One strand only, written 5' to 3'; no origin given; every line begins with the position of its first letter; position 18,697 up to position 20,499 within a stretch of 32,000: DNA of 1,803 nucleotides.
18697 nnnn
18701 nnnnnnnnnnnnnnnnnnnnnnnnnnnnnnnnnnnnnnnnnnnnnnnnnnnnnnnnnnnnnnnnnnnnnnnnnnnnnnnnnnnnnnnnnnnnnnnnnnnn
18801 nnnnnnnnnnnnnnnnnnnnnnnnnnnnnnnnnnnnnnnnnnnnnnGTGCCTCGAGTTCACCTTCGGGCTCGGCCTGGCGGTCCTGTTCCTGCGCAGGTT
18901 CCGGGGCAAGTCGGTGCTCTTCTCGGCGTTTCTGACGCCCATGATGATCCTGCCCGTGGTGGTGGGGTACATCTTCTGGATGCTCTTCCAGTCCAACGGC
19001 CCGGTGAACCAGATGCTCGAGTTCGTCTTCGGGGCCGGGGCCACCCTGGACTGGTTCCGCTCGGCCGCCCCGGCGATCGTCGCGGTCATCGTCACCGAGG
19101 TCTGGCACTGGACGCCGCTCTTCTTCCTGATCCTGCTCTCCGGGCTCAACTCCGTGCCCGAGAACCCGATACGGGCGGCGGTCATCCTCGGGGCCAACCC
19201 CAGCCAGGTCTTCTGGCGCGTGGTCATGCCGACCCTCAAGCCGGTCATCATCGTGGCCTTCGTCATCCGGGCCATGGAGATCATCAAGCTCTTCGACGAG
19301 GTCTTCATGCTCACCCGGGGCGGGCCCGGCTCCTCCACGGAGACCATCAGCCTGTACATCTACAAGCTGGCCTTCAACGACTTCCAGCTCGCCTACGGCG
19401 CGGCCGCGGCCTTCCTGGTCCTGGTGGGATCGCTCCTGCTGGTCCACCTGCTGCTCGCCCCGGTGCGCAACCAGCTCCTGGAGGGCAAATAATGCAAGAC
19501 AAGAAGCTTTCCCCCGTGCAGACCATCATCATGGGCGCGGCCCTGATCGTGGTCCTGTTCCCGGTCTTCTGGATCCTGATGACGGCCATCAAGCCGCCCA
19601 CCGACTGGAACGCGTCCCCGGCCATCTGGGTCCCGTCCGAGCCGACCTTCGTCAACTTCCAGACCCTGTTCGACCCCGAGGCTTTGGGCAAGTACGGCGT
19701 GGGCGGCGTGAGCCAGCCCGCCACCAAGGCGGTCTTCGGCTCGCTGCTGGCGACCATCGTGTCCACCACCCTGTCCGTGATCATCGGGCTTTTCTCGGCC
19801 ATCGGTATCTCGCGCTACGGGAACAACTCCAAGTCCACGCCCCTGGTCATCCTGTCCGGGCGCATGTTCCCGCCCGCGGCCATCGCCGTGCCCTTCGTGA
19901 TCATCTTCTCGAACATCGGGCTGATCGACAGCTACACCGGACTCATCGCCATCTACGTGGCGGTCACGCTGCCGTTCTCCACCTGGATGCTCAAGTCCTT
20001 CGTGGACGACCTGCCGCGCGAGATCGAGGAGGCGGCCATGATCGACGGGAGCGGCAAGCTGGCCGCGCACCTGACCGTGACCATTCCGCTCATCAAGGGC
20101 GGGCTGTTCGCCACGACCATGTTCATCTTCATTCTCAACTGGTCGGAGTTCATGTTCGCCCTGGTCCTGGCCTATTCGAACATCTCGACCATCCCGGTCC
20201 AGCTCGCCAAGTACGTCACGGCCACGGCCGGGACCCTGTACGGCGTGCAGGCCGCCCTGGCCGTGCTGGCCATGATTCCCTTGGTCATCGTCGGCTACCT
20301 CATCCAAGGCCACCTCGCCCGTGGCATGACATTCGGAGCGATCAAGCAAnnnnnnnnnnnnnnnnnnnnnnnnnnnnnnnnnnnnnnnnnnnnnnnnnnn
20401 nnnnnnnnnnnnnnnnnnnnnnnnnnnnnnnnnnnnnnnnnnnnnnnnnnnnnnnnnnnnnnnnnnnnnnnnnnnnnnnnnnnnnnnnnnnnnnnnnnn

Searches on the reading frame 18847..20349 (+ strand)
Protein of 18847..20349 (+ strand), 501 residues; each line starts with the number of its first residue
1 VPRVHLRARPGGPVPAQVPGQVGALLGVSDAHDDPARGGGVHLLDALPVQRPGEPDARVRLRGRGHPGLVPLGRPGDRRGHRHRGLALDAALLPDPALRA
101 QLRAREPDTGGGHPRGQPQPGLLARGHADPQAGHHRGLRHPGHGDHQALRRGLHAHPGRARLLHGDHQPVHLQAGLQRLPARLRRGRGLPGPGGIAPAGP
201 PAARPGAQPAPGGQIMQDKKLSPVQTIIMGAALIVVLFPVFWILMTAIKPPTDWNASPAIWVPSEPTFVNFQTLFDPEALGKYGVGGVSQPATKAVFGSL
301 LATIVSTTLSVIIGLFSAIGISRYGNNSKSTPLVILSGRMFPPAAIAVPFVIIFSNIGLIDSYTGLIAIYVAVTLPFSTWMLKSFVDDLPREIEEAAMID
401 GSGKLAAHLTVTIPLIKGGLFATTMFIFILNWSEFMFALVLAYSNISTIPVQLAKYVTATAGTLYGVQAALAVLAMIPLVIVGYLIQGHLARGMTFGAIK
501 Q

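Call 6: search_protein_families(library=pfam, proteins=[window:18847-20349:+], max_evalue=0.001)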
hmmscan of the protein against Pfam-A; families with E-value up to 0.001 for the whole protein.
window:18847-20349:+ (501 aa): 1 family
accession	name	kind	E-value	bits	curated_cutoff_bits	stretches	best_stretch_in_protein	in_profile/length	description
PF00528.27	BPD_transp_1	-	2.2e-11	44.2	26.4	1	311-494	2-182/184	Binding-protein-dependent transport system inner membrane component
